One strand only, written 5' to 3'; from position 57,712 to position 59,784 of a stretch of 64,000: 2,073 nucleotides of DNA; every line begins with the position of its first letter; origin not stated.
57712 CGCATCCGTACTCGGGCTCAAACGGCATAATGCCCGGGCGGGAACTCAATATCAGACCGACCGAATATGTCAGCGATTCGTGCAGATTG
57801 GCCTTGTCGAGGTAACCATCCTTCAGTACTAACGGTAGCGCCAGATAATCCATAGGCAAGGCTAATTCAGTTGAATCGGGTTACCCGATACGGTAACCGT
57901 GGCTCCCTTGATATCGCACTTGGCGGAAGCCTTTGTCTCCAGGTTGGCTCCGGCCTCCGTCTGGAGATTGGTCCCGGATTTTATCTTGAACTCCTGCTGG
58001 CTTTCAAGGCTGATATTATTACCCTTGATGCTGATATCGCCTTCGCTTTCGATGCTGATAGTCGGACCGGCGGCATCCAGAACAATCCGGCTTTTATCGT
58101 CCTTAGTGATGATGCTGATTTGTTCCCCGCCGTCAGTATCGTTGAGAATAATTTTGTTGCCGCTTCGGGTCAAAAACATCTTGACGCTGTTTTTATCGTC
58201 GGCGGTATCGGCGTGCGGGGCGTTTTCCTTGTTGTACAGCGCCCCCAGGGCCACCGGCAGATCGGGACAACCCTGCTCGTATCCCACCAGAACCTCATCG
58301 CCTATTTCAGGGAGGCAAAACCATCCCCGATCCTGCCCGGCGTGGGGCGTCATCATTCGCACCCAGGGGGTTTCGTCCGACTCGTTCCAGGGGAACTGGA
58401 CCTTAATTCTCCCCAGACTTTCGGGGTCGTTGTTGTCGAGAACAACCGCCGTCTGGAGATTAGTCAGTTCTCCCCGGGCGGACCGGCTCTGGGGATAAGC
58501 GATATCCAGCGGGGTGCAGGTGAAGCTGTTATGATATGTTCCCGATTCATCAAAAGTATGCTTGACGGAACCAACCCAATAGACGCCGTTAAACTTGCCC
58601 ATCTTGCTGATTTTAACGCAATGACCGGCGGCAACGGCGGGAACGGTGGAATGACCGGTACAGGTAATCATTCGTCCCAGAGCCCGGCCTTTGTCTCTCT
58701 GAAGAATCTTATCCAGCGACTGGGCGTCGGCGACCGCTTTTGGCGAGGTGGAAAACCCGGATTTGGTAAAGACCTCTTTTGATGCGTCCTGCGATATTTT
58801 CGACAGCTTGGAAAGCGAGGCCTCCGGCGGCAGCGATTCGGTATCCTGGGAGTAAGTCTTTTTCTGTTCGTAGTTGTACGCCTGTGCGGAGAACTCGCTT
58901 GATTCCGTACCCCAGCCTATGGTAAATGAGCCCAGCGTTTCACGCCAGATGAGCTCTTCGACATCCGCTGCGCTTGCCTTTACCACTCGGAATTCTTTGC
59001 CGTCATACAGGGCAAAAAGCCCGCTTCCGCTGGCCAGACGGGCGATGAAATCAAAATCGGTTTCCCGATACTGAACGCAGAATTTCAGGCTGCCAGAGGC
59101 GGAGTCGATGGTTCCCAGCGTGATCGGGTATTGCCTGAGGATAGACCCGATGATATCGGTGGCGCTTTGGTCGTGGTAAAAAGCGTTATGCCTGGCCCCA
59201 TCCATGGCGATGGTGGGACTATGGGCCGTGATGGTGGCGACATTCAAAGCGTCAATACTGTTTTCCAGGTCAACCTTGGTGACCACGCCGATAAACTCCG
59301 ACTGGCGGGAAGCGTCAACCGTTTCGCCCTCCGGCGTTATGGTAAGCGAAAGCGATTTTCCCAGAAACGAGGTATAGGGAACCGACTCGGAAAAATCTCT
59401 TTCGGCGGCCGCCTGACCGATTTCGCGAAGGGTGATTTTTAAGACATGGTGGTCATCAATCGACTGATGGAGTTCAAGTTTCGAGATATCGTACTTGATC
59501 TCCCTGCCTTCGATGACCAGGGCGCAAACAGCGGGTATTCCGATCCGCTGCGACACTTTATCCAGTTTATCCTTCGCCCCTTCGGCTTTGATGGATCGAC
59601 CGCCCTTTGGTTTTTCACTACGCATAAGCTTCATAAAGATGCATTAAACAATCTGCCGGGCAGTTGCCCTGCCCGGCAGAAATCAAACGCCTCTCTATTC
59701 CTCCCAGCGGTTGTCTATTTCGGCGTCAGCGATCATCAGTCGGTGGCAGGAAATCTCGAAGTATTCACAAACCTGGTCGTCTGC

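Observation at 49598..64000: Hybrid type VI secretion system: subtype-iii tail with an unrecognised membrane complex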

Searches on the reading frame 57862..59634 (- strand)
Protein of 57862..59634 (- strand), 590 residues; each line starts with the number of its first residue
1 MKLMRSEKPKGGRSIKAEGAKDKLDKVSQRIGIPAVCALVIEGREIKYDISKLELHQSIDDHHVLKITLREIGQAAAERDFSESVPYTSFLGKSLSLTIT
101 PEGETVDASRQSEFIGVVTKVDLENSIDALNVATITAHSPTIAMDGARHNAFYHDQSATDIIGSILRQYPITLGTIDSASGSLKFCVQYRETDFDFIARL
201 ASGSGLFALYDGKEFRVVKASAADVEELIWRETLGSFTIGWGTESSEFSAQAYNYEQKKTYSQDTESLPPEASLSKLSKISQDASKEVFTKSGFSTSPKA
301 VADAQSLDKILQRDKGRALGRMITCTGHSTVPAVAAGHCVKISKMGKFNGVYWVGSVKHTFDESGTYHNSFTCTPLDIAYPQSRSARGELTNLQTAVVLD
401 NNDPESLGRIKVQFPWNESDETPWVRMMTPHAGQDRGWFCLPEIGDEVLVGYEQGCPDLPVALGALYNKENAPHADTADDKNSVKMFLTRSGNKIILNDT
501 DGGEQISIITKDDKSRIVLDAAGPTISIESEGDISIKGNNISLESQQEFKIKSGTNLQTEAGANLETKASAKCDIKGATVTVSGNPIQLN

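Call 3: search_protein_families(library=pfam, proteins=[window:57862-59634:-], max_evalue=0.01)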
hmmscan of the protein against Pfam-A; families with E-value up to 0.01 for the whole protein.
window:57862-59634:- (590 aa): 3 families
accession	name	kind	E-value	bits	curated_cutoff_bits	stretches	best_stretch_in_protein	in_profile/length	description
PF04717.18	Phage_base_V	-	8.3e-24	84.2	23.8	1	394-467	1-75/75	Type VI secretion system/phage-baseplate injector OB domain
PF05954.17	Phage_GPD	-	1.4e-20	74.2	30.1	1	85-362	21-302/305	Phage tail baseplate hub (GPD)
PF24032.1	YQBQ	-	9.7e-06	25.6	27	0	102-199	29-123/294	YQBQ-like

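Call 5: search_protein_families(library=ncbifam, proteins=[window:57862-59634:-], max_evalue=0.1)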
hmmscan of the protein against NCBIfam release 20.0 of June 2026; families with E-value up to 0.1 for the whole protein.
window:57862-59634:- (590 aa): 5 families
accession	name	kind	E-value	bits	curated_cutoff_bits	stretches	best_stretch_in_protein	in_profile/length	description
NF033848.1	VgrG_rel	hypoth_equivalog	1.6e-51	175.2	275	2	286-552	266-545/547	VgrG-related protein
TIGR01646.1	vgr_GE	subfamily_domain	2.8e-44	151.9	121.8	1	49-510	2-477/480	type VI secretion system tip protein VgrG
TIGR03361.1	VI_Rhs_Vgr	subfamily_domain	4e-44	151.1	186.35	1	84-520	39-502/513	type VI secretion system tip protein TssI/VgrG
TIGR01644.1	phage_P2_V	subfamily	4e-08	33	46.75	1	422-555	33-155/192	phage baseplate assembly protein V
NF041249.1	T6SS_TssI_Fran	equivalog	4.5e-06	26.7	100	1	509-585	78-150/163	type VI secretion system tip protein TssI/VgrG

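Call 61: search_dna_similar(query=window:57862-59634:-, collection=plasmids, mode=protein, max_evalue=1e-10, max_rows=30, rows=spread)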
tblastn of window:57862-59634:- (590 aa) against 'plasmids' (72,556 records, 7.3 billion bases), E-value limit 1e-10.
Records with a match: 428; places in all: 500; records where one place covers at least 80% of the query: 62.
Best place of each record, by identity: <60% 428.
By first word of the organism name: Ralstonia 128; Rhizobium 39; Escherichia 32; Burkholderia 27; Streptomyces 25; Vibrio 17; Leisingera 17; Azospirillum 13; Rahnella 11; Serratia 8; and 66 more.
By predicted mobility (MOB-suite, as given by PLSDB): non-mobilizable 215; mobilizable 131; conjugative 82.
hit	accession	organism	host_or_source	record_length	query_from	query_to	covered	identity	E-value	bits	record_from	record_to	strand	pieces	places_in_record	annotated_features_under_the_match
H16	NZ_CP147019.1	Bernardetia sp. Wsw4-3y2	Red alga,Red algae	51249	34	590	94%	30.2%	2e-58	219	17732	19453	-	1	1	contractile injection system protein, VgrG/Pvc8 family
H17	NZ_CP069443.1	Chromobacterium violaceum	-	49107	24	575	94%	23.2%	6e-14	83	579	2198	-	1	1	phage baseplate assembly protein V | hypothetical protein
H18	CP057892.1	Escherichia coli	culture,Pooled cattle faecal samples ...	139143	88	584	84%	24.3%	8e-15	86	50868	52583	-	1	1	tssI: type VI secretion system tip protein VgrG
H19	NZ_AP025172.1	Cupriavidus sp. P-10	-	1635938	147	587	75%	25.9%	3e-21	106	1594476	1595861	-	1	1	none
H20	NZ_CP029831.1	Azospirillum ramasamyi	single cell,Cow dung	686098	161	590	73%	25.6%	2e-17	94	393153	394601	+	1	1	tssI: type VI secretion system tip protein TssI/VgrG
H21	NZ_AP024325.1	Caballeronia sp. NK8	-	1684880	74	513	75%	24.3%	6e-14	83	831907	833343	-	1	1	none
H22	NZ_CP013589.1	Rhizobium phaseoli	Phaseolus vulgaris,Whole ...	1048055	83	564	82%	21.7%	4e-14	84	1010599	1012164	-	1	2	record has no annotation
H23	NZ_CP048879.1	Spartinivicinus ruber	pure culture,coastal sediment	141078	185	584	68%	26.0%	1e-16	92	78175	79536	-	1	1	tssI: type VI secretion system tip protein TssI/VgrG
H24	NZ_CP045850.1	Streptomyces clavuligerus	pure culture single spore ...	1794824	153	584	73%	24.0%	1e-15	89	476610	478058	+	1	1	none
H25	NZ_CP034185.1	Deinococcus psychrotolerans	whole organism,R2A medium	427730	185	590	69%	24.4%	1e-24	117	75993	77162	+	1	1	VgrG-related protein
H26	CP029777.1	Deinococcus actinosclerus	mixed culture,wastewater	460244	149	496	59%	26.7%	7e-26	120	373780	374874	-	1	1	hypothetical protein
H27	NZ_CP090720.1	Burkholderia multivorans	Homo sapiens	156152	153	518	62%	25.0%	8e-14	83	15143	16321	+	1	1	tssI: type VI secretion system tip protein TssI/VgrG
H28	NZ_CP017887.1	Pseudomonas frederiksbergensis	whole organism,glacial stream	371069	161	514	60%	25.2%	2e-15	88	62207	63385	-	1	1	type VI secretion system tip protein VgrG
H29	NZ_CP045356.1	Vibrio sp. THAF64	pure culture,Surface of a sandy ...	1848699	184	520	57%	24.9%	1e-13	82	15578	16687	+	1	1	none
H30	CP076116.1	Ralstonia solanacearum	cell culture,wilting pepper (C. annuum) ...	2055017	148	514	62%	21.7%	3e-13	81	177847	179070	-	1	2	VgrG: type VI secretion system tip protein VgrG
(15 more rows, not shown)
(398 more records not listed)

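Call 70: get_annotated_region(hit=H18, flank=20000)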
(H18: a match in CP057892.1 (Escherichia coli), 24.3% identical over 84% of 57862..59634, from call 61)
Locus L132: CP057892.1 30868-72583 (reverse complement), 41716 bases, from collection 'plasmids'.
description: Escherichia coli strain RHB11-C13 plasmid pRHB11-C13_2, complete sequence
organism: Escherichia coli (NCBI taxid 562)
taxonomy: Bacteria; Pseudomonadota; Gammaproteobacteria; Enterobacterales; Enterobacteriaceae; Escherichia; Escherichia coli
host: -; source: culture,Pooled cattle faecal samples collected from floor of farm; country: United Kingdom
typing (MOB-suite, as given by PLSDB): mobilizable; replicon IncFIA,IncFIB,IncFIC; relaxase MOBF
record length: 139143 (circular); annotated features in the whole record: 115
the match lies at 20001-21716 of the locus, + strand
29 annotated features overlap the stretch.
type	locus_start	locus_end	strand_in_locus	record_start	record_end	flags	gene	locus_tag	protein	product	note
CDS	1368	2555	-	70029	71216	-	-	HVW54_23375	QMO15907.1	IS91 family transposase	-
CDS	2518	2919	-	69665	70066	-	-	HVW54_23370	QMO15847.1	hypothetical protein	-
CDS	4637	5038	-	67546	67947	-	-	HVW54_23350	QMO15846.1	hypothetical protein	-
CDS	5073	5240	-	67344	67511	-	-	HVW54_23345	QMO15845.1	hypothetical protein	-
CDS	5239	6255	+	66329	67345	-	-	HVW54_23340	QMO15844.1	IS5-like element IS5 family transposase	-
CDS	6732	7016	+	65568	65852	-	-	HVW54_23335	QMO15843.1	DUF1778 domain-containing protein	-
CDS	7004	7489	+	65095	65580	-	-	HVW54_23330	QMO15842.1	GNAT family N-acetyltransferase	-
CDS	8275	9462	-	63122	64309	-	-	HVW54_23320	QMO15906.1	IS91 family transposase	-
CDS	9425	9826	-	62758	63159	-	-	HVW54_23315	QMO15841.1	hypothetical protein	-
CDS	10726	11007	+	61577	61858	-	-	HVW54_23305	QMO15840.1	hypothetical protein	-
CDS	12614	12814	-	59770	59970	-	-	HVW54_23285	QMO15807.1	hypothetical protein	-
CDS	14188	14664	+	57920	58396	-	tssB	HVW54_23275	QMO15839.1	type VI secretion system contractile sheath small subunit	-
CDS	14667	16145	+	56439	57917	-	tssC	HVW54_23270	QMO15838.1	type VI secretion system contractile sheath large subunit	-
CDS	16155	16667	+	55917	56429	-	-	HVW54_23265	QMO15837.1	type VI secretion protein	-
CDS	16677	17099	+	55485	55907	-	-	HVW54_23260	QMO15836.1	lysozyme family protein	-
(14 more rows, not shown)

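Call 71: get_annotated_region(hit=H28, flank=20000)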
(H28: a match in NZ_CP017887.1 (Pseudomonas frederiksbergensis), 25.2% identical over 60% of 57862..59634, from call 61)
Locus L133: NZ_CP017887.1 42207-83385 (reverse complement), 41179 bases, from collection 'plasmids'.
description: Pseudomonas frederiksbergensis strain ERDD5:01 plasmid unnamed1, complete sequence
organism: Pseudomonas frederiksbergensis (NCBI taxid 104087)
taxonomy: Bacteria; Pseudomonadota; Gammaproteobacteria; Pseudomonadales; Pseudomonadaceae; Pseudomonas; Pseudomonas frederiksbergensis
host: -; source: whole organism,glacial stream; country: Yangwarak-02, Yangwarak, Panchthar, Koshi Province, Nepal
typing (MOB-suite, as given by PLSDB): mobilizable; relaxase MOBH
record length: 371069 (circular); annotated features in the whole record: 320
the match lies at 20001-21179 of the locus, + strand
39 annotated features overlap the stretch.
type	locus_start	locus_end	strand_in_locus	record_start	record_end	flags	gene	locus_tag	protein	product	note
CDS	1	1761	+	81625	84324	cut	traN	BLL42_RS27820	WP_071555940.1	conjugal transfer mating pair stabilization protein TraN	-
CDS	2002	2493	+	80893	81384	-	-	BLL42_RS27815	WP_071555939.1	hypothetical protein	-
CDS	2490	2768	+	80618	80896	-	-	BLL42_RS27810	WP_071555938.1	hypothetical protein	-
CDS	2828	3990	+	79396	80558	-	-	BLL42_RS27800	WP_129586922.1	IS3 family transposase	-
CDS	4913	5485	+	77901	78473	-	-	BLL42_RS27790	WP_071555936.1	hypothetical protein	-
CDS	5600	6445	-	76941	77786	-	-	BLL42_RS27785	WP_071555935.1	hypothetical protein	-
CDS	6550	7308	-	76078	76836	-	-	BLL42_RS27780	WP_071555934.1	hypothetical protein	-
CDS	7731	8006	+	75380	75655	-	-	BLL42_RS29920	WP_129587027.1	hypothetical protein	-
CDS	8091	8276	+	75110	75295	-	-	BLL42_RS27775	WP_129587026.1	hypothetical protein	-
CDS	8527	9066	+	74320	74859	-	-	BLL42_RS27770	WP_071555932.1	single-stranded DNA-binding protein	-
CDS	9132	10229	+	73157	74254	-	-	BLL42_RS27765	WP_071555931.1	RecT family recombinase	-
CDS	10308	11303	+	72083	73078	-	-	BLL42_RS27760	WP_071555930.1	lambda-exonuclease family protein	-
CDS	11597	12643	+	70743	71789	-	-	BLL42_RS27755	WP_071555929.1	AAA family ATPase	-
CDS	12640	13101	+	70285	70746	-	-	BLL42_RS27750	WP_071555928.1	hypothetical protein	-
CDS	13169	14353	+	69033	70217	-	-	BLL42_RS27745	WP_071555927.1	DUF3150 domain-containing protein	-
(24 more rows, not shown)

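Call 72: get_annotated_region(hit=H20, flank=20000)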
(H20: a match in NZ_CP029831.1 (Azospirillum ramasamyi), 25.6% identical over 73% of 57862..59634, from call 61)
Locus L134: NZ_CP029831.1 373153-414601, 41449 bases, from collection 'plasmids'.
description: Azospirillum ramasamyi strain M2T2B2 plasmid unnamed7, complete sequence
organism: Azospirillum ramasamyi (NCBI taxid 682998)
taxonomy: Bacteria; Pseudomonadota; Alphaproteobacteria; Rhodospirillales; Azospirillaceae; Azospirillum; Azospirillum ramasamyi
host: -; source: single cell,Cow dung; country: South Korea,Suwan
typing (MOB-suite, as given by PLSDB): non-mobilizable
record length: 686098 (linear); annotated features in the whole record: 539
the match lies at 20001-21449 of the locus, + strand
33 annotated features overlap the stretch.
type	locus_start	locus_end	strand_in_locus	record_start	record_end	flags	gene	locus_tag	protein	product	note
CDS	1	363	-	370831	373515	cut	clpB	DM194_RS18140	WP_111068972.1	ATP-dependent chaperone ClpB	GO:0006457 - protein folding [Evidence IEA]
CDS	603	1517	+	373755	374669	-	-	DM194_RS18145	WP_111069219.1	LysR substrate-binding domain-containing protein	-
CDS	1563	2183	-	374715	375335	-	-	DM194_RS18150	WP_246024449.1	OmpA family protein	-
CDS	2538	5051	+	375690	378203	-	-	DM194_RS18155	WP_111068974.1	cation:proton antiporter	-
CDS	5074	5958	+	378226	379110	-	-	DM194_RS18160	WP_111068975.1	DMT family transporter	GO:0055085 - transmembrane transport [Evidence IEA]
CDS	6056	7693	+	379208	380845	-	-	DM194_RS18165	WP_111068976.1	GMC family oxidoreductase N-terminal domain-containing protein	-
CDS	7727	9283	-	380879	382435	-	-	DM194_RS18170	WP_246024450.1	caspase family protein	GO:0006508 - proteolysis [Evidence IEA]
CDS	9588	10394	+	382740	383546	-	-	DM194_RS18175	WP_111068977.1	YMGG-like glycine zipper-containing protein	-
CDS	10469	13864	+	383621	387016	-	-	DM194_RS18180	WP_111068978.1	caspase family protein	GO:0006508 - proteolysis [Evidence IEA]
CDS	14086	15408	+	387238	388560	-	tssL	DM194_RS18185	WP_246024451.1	type VI secretion system protein TssL, long form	GO:0033103 - protein secretion by the type VI secretion system [Evidence IEA]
CDS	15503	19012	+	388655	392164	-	tssM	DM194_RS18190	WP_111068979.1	type VI secretion system membrane subunit TssM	GO:0033103 - protein secretion by the type VI secretion system [Evidence IEA]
CDS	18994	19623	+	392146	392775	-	tagF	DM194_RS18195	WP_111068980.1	type VI secretion system-associated protein TagF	-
CDS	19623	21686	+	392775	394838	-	tssI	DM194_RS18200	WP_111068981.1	type VI secretion system tip protein TssI/VgrG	GO:0033103 - protein secretion by the type VI secretion system [Evidence IEA]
CDS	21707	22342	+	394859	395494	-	-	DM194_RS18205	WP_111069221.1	DUF4123 domain-containing protein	-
CDS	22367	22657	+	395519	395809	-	-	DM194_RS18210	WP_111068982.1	PAAR domain-containing protein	-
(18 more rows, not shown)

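Call 73: get_annotated_region(hit=H23, flank=20000)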
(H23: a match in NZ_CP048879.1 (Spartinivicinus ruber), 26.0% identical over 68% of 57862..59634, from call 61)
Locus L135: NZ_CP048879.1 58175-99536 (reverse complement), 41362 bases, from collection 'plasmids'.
description: Spartinivicinus ruber strain S2-4-1H plasmid pA, complete sequence
organism: Spartinivicinus ruber (NCBI taxid 2683272)
taxonomy: Bacteria; Pseudomonadota; Gammaproteobacteria; Oceanospirillales; Zooshikellaceae; Spartinivicinus; Spartinivicinus ruber
host: -; source: pure culture,coastal sediment; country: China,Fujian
typing (MOB-suite, as given by PLSDB): non-mobilizable
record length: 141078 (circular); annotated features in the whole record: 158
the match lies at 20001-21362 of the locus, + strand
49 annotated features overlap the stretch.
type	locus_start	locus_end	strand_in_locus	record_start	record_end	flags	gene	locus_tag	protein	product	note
CDS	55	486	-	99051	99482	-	umuD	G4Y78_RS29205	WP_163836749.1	translesion error-prone DNA polymerase V autoproteolytic subunit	-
CDS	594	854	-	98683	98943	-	-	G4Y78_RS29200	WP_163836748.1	WGR domain-containing protein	-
CDS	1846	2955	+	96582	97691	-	-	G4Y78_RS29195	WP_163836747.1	hypothetical protein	-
CDS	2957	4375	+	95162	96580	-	-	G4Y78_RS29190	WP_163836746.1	MBOAT family protein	-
CDS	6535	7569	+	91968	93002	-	-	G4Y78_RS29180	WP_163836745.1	hypothetical protein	-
CDS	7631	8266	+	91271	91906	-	-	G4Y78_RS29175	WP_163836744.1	class I SAM-dependent methyltransferase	-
CDS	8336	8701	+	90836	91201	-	-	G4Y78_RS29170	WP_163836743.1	nucleotide pyrophosphohydrolase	-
CDS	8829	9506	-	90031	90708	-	-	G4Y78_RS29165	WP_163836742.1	IS6 family transposase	-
CDS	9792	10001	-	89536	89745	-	-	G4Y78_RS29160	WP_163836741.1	cold-shock protein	-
CDS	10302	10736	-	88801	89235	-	-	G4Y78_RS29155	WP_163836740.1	type II toxin-antitoxin system VapC family toxin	-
CDS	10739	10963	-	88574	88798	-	-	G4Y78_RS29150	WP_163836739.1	AbrB/MazE/SpoVT family DNA-binding domain-containing protein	-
CDS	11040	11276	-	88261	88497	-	-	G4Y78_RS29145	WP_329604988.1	tyrosine-type recombinase/integrase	GO:0015074 - DNA integration [Evidence IEA]; GO:0006310 - DNA recombination [Evidence IEA]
CDS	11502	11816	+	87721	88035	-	-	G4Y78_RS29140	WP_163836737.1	hypothetical protein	-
CDS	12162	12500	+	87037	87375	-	-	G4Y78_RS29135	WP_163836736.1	hypothetical protein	-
CDS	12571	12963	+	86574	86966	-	-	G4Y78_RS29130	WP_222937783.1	elongation factor Tu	-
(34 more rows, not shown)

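Call 75: search_dna_similar(query=L134:15503-19012:+, collection=plasmids, mode=protein, max_evalue=1e-20, max_rows=40, rows=spread)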
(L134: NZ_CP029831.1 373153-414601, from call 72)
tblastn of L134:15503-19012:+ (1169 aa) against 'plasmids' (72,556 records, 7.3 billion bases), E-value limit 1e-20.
Records with a match: 374; places in all: 395; records where one place covers at least 80% of the query: 190.
Best place of each record, by identity: >=99% 1; 95-99% 1; 90-95% 1; <60% 371.
By first word of the organism name: Ralstonia 127; Rhizobium 94; Leisingera 18; Paraburkholderia 11; Burkholderia 11; Sinorhizobium 10; Caballeronia 8; Paracoccus 8; Mesorhizobium 7; Escherichia 7; and 40 more.
By predicted mobility (MOB-suite, as given by PLSDB): non-mobilizable 172; mobilizable 117; conjugative 85.
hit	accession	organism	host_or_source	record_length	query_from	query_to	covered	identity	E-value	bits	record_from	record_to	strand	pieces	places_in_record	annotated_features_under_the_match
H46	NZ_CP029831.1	Azospirillum ramasamyi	single cell,Cow dung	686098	1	1169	100%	100.0%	0e+0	2065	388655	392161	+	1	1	tssM: type VI secretion system membrane subunit TssM | tagF: type VI secretion system-associated protein TagF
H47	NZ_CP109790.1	Leisingera thetidis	-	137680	42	1169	96%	37.1%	0e+0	645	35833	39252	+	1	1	tssM: type VI secretion system membrane subunit TssM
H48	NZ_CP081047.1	Leisingera aquaemixtae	-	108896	42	1169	96%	37.0%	0e+0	648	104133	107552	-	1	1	tssM: type VI secretion system membrane subunit TssM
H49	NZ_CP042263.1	Qingshengfaniella alkalisoli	cell culture,saline soil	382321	37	1169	97%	35.5%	0e+0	635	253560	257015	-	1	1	tssM: type VI secretion system membrane subunit TssM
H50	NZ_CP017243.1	Rhizobium etli 8C-3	Phaseolus vulgaris,cell culture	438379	90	1169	92%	35.0%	4e-162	542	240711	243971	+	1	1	tssM: type VI secretion system membrane subunit TssM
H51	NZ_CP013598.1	Rhizobium sp. N741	Phaseolus vulgaris,Whole ...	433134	90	1169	92%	35.0%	4e-162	542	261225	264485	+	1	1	tssM: type VI secretion system membrane subunit TssM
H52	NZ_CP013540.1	Rhizobium phaseoli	Phaseolus vulgaris,Whole ...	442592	90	1169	92%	35.0%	4e-162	542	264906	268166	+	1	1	tssM: type VI secretion system membrane subunit TssM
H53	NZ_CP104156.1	Rhizobium sophoriradicis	Phaseolus vulgaris,cell culture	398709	90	1169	92%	35.0%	2e-161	540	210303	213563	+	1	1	tssM: type VI secretion system membrane subunit TssM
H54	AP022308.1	Burkholderia sp. SFA1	-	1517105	115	1169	90%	35.6%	6e-162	541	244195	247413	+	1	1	hypothetical protein | type VI secretion-associated protein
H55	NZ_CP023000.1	Rhizobium sp. 11515TR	Cell culture,agricultural soil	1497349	90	1166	92%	34.6%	5e-157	527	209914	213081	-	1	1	record has no annotation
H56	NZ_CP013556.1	Rhizobium phaseoli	Phaseolus vulgaris,Whole ...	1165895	91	1169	92%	34.3%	7e-150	506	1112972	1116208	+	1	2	record has no annotation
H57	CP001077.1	Rhizobium etli CIAT 652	-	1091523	91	1169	92%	34.3%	4e-150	507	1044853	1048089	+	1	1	hypothetical conserved protein (x2)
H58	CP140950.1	Sinorhizobium meliloti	Medicago lupulina,whole organism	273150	90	1166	92%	34.0%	1e-157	529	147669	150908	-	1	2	tssM: type VI secretion system membrane subunit TssM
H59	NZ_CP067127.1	Paracoccus alcaliphilus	whole organism,soil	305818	93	1166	85%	36.6%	6e-97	524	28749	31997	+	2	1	tssM: type VI secretion system membrane subunit TssM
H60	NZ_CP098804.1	Rhizobium anhuiense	Trifolium dubium,Cell culture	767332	91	1166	92%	33.6%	4e-155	522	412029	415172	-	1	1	tssM: type VI secretion system membrane subunit TssM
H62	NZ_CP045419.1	Pseudoalteromonas sp. THAF3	pure culture,Surface of a polyethylene ...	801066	38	1169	97%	31.6%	1e-145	494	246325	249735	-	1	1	tssM: type VI secretion system membrane subunit TssM | tagF: type VI secretion system-associated protein TagF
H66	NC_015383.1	Burkholderia gladioli BSR3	-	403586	182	1169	85%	29.0%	7e-86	315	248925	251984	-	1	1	tssM: type VI secretion system membrane subunit TssM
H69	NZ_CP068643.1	Vibrio parahaemolyticus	Penaeus vannamei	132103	117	744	54%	26.5%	9e-40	169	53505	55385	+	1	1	tssM: type VI secretion system membrane subunit TssM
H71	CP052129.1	Ralstonia solanacearum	tomato,cell culture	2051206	90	555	40%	35.2%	3e-59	232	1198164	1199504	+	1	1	tssM: type VI secretion system membrane subunit TssM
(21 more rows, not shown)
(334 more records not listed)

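Call 76: get_annotated_region(hit=H47, flank=5000)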
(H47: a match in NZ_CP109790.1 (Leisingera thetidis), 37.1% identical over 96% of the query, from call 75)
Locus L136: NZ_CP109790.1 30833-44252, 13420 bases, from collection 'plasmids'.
description: Leisingera thetidis strain BMJM1 plasmid pBMJM1_3, complete sequence
organism: Leisingera thetidis (NCBI taxid 2930199)
taxonomy: Bacteria; Pseudomonadota; Alphaproteobacteria; Rhodobacterales; Roseobacteraceae; Leisingera; Leisingera thetidis
host: -; source: -; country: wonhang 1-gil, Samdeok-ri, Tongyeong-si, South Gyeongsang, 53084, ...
typing (MOB-suite, as given by PLSDB): non-mobilizable; replicon rep_cluster_378
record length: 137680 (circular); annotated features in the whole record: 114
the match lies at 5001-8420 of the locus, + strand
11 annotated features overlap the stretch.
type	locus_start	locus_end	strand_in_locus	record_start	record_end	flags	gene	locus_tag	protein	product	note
CDS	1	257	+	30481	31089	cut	-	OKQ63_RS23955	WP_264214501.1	hypothetical protein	-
CDS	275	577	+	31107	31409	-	-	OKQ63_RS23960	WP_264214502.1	PAAR domain-containing protein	-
CDS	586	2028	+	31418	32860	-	tagH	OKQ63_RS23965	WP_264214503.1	type VI secretion system-associated FHA domain protein TagH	GO:0033103 - protein secretion by the type VI secretion system [Evidence IEA]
CDS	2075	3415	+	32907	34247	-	tssK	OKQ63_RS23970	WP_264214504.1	type VI secretion system baseplate subunit TssK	GO:0033103 - protein secretion by the type VI secretion system [Evidence IEA]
CDS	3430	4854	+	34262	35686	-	tssL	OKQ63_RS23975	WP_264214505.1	type VI secretion system protein TssL, long form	GO:0033103 - protein secretion by the type VI secretion system [Evidence IEA]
CDS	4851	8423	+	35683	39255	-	tssM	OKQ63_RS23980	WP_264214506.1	type VI secretion system membrane subunit TssM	GO:0033103 - protein secretion by the type VI secretion system [Evidence IEA]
CDS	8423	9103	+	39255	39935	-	tagF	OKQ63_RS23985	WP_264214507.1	type VI secretion system-associated protein TagF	-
CDS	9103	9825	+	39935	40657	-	-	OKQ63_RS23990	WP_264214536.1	protein phosphatase 2C domain-containing protein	-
CDS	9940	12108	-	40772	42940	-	-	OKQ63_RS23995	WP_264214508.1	serine/threonine protein kinase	GO:0006468 - protein phosphorylation [Evidence IEA]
CDS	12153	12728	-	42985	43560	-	-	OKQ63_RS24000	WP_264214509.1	OmpA family protein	-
CDS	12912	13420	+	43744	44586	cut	-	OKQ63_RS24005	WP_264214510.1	M15 family metallopeptidase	-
